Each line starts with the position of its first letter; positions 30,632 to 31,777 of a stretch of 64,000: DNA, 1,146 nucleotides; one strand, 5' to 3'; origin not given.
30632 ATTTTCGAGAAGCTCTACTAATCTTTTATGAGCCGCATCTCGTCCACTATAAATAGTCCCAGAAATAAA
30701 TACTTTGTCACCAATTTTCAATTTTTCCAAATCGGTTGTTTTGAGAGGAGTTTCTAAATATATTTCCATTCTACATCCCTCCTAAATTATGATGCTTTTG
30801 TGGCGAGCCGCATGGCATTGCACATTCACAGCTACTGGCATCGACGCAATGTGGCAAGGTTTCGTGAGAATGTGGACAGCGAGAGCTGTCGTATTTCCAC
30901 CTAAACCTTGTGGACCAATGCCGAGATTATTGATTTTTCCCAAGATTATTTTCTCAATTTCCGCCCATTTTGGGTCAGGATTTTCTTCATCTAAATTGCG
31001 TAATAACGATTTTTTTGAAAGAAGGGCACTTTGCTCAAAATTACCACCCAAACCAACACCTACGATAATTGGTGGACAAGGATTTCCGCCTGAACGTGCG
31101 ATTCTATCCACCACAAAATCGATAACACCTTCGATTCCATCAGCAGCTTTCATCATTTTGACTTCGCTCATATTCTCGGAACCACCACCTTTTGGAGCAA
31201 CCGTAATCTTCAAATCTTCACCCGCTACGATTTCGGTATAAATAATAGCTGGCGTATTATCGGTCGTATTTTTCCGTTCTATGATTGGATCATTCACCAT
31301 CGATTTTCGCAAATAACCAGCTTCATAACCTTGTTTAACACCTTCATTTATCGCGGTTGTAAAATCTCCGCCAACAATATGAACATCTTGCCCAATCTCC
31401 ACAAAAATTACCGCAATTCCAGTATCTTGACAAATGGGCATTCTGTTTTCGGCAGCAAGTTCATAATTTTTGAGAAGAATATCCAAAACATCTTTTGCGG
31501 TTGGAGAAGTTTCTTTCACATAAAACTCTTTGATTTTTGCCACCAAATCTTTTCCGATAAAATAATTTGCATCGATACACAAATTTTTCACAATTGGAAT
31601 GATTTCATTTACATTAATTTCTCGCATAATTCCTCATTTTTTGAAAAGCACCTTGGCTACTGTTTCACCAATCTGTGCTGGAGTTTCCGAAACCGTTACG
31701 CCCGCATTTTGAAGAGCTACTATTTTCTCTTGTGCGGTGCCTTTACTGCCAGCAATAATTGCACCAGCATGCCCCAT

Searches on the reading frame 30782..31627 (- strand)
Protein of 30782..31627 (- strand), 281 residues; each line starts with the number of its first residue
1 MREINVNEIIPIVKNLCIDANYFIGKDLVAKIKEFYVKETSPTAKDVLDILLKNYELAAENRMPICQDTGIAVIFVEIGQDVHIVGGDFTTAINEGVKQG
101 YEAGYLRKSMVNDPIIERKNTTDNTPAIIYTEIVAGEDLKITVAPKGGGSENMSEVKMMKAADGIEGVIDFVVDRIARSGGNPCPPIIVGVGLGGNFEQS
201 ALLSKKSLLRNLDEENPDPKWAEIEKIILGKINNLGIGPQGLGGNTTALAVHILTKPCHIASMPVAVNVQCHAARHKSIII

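Call 28: find_encoding_contigs(protein=window:30782-31627:-, flank=10000, max_places=1)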
Protein window:30782-31627:- (281 aa): 15 contigs read that carry it; 1 place shown.
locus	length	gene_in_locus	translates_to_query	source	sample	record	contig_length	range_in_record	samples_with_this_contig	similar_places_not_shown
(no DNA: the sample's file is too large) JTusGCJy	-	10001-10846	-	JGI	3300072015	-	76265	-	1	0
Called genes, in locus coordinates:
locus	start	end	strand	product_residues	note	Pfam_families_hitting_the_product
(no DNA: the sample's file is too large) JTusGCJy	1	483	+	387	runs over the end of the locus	PF01855:POR_N, PF02780:Transketolase_C (faint), PF17147:PFOR_II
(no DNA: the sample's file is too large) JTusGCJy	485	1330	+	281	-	PF02775:TPP_enzyme_C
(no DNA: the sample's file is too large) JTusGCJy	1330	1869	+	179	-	PF01558:POR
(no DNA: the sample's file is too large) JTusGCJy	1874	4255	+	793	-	PF01266:DAO (weak), PF07992:Pyr_redox_2, PF12831:FAD_oxidored, PF13450:NAD_binding_8 (weak), PF12838:Fer4_7, PF13237:Fer4_10, PF14697:Fer4_21, PF02662:FlpD, +6 more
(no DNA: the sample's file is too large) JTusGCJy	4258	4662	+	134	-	PF13183:Fer4_8, PF13237:Fer4_10 (faint), PF13187:Fer4_9, PF13534:Fer4_17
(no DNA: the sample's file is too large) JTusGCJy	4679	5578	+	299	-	PF02754:CCG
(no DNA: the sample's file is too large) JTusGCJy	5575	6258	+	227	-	PF00111:Fer2 (weak), PF13484:Fer4_16 (faint), PF13183:Fer4_8 (faint), PF13534:Fer4_17 (faint), PF00037:Fer4 (faint), PF12838:Fer4_7, PF13187:Fer4_9, PF13237:Fer4_10 (weak)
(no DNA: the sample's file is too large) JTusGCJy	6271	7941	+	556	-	PF00890:FAD_binding_2, PF01134:GIDA (faint), PF01266:DAO (weak), PF03486:HI0933_like (weak), PF07992:Pyr_redox_2 (weak)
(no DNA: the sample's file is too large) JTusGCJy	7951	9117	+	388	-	PF08442:ATP-grasp_2, PF13549:ATP-grasp_5 (weak), PF24948:Citrate_synth_N, PF00549:Ligase_CoA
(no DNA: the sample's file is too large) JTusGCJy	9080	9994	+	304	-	PF02629:CoA_binding, PF13380:CoA_binding_2 (weak), PF13607:Succ_CoA_lig, PF00549:Ligase_CoA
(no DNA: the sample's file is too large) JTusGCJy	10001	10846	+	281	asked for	PF05681:Fumerase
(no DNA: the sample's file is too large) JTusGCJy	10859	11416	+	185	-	PF05683:Fumerase_C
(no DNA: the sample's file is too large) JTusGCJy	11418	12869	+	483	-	PF00390:malic, PF03949:Malic_M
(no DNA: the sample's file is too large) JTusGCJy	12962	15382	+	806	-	PF09586:YfhO (weak)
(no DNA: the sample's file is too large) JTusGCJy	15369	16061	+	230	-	PF00590:TP_methylase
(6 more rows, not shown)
